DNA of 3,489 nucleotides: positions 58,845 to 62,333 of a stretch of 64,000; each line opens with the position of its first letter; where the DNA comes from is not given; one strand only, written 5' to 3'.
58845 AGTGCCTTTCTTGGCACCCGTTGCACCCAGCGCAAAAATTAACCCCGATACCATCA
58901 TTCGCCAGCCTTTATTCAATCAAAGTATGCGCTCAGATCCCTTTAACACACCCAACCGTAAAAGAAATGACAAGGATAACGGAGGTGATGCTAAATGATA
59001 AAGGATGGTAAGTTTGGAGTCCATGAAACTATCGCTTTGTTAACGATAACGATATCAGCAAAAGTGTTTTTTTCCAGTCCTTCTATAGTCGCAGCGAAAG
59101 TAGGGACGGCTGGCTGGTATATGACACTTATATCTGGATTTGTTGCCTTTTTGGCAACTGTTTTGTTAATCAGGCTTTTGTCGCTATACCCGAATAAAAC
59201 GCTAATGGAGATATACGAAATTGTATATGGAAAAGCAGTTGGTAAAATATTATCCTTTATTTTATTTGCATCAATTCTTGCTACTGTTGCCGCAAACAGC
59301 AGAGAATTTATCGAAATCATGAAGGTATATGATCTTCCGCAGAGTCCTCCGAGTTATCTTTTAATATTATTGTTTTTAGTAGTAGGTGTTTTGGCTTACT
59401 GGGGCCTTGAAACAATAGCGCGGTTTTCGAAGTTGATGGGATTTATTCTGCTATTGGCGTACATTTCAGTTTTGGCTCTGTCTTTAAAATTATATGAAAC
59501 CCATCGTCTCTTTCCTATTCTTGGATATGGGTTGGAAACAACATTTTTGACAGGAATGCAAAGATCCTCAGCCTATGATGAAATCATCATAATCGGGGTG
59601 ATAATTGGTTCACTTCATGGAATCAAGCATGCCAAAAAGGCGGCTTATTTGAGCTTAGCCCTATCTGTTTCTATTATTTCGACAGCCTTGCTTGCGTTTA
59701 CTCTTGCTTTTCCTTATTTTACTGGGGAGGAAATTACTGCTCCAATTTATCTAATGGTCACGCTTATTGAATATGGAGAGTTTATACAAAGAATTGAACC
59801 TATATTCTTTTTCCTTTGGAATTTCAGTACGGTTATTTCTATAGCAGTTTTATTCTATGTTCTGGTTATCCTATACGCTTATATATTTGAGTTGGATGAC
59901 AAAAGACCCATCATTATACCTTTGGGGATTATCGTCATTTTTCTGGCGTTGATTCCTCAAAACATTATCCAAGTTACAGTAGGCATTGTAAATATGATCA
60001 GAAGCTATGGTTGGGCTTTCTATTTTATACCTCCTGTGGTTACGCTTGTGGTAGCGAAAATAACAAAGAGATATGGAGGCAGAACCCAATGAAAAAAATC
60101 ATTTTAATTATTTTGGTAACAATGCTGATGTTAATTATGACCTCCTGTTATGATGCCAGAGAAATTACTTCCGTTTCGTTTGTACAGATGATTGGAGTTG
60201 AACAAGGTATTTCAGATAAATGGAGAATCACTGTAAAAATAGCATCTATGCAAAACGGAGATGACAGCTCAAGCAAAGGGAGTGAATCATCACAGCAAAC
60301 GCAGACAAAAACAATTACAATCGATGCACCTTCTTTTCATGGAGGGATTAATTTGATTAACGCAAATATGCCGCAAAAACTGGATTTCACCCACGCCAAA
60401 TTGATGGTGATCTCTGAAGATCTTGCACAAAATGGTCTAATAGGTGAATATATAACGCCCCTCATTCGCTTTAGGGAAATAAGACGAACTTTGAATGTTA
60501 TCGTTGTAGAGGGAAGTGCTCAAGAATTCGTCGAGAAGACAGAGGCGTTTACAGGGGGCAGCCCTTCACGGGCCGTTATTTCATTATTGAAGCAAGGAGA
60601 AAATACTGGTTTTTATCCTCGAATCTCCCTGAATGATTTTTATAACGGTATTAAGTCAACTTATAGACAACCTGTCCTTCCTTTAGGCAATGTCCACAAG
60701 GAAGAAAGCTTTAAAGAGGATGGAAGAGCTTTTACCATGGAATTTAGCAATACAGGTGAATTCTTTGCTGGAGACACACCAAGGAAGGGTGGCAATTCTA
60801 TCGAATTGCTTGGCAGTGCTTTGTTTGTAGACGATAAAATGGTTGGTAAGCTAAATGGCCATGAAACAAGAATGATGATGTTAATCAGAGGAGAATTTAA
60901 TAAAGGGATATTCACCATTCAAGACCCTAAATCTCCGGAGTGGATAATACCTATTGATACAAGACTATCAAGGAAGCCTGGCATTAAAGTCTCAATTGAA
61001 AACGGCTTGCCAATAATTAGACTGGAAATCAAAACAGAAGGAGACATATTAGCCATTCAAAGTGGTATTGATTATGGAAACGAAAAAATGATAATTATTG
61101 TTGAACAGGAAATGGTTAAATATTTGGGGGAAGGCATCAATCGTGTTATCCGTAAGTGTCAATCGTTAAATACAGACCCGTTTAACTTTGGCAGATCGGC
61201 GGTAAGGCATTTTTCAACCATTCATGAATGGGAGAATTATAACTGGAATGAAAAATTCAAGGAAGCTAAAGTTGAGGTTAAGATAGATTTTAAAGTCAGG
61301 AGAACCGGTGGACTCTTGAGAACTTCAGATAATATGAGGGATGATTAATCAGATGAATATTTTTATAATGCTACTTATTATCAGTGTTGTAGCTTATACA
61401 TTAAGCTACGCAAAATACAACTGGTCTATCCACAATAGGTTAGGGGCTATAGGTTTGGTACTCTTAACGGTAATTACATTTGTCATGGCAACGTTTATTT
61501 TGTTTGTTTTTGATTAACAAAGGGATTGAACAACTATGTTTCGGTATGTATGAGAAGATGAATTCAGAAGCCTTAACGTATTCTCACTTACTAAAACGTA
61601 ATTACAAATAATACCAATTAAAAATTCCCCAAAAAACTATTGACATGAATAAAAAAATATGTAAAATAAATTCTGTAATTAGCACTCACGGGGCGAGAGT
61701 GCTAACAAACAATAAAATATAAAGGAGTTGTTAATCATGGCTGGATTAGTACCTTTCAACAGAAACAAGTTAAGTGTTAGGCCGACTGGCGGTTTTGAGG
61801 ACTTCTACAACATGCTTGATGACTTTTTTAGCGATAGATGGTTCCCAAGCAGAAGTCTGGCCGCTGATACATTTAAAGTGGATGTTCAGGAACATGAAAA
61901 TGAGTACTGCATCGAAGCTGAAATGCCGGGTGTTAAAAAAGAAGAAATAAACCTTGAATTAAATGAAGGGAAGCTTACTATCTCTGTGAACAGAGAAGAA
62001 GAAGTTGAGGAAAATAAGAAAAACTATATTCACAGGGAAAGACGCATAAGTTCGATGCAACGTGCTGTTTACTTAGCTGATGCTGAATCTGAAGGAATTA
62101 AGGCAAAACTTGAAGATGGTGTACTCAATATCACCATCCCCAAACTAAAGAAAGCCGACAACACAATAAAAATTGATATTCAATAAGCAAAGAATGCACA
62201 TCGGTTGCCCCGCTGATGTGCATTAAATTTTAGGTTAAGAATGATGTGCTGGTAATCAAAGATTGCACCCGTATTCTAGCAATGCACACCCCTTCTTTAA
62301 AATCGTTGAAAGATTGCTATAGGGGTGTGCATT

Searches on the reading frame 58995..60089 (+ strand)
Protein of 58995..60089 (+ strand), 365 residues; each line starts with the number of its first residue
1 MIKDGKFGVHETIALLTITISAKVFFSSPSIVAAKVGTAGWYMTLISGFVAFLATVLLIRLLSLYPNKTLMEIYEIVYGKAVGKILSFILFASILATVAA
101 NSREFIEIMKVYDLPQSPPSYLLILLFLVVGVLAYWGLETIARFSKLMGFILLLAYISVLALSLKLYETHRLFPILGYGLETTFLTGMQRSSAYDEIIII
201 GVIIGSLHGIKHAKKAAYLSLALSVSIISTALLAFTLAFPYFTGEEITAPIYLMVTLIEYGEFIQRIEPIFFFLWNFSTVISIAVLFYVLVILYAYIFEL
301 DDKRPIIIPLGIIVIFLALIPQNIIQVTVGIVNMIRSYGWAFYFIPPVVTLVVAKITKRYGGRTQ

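Call 11: search_protein_families(library=pfam, proteins=[window:58995-60089:+], max_evalue=0.01)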
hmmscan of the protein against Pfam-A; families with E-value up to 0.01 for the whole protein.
window:58995-60089:+ (365 aa): 1 family
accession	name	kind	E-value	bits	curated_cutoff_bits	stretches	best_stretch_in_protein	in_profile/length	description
PF03845.19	Spore_permease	-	9.4e-34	117.1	23.4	1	12-324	7-318/321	Spore germination protein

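Call 55: find_encoding_contigs(protein=window:58995-60089:+, flank=10000, max_places=10)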
Protein window:58995-60089:+ (365 aa): 1 contig read that carries it; 1 place shown.
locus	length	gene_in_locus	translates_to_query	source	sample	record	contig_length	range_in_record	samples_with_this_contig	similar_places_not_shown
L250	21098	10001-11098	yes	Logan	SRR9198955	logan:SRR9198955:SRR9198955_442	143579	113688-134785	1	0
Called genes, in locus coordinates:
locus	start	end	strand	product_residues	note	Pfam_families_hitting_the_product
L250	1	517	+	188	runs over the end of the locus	-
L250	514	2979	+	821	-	PF00704:Glyco_hydro_18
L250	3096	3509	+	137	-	PF05105:Phage_holin_4_1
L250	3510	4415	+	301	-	PF01510:Amidase_2, PF01476:LysM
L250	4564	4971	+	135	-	PF08281:Sigma70_r4_2 (weak)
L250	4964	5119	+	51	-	PF20612:SHOCT_2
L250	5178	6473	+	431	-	PF00239:Resolvase, PF07508:Recombinase, PF13408:Zn_ribbon_recom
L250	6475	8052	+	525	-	PF00239:Resolvase, PF07508:Recombinase, PF13408:Zn_ribbon_recom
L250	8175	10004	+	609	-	PF03323:GerA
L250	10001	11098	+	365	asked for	PF03845:Spore_permease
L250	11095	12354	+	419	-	PF25198:Spore_GerAC_N, PF05504:Spore_GerAC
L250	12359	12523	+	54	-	-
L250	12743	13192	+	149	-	PF00011:HSP20, PF17886:ArsA_HSP20 (faint)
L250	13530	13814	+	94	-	-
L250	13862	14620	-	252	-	-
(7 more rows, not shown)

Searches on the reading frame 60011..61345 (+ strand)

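Call 11: search_protein_families(library=pfam, proteins=[window:60011-61345:+], max_evalue=0.01)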
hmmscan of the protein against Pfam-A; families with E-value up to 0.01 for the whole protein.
window:60011-61345:+ (445 aa): 2 families
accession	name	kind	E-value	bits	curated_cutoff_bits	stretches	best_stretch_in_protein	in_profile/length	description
PF05504.16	Spore_GerAC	-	7.9e-40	137.2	23.6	1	268-433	2-167/167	Spore germination B3/ GerAC like, C-terminal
PF25198.1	Spore_GerAC_N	-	3.6e-37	128.3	27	1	48-225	1-173/176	Spore germination protein N-terminal domain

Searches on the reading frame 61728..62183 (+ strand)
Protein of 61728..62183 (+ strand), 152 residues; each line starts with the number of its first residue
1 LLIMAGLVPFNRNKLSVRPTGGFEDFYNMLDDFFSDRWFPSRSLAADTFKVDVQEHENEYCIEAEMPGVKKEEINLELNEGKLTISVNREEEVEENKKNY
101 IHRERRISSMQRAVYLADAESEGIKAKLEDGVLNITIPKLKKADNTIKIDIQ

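Call 11: search_protein_families(library=pfam, proteins=[window:61728-62183:+], max_evalue=0.01)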
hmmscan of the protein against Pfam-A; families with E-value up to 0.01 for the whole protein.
window:61728-62183:+ (152 aa): 3 families
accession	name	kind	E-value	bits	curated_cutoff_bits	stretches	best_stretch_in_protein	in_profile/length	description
PF00011.27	HSP20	-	5.2e-20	71.9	20.8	1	52-152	1-102/102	Hsp20/alpha crystallin family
PF17886.7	ArsA_HSP20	-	5.5e-06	26.3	22.5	1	58-136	2-62/63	HSP20-like domain found in ArsA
PF18046.7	FKBP26_C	-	0.00042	20.9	27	0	115-142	12-39/72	FKBP26_C-terminal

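Call 18: find_encoding_contigs(protein=window:61728-62183:+, flank=10000, max_places=10)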
Protein window:61728-62183:+ (152 aa): no gene with exactly this product is on record in the collection.
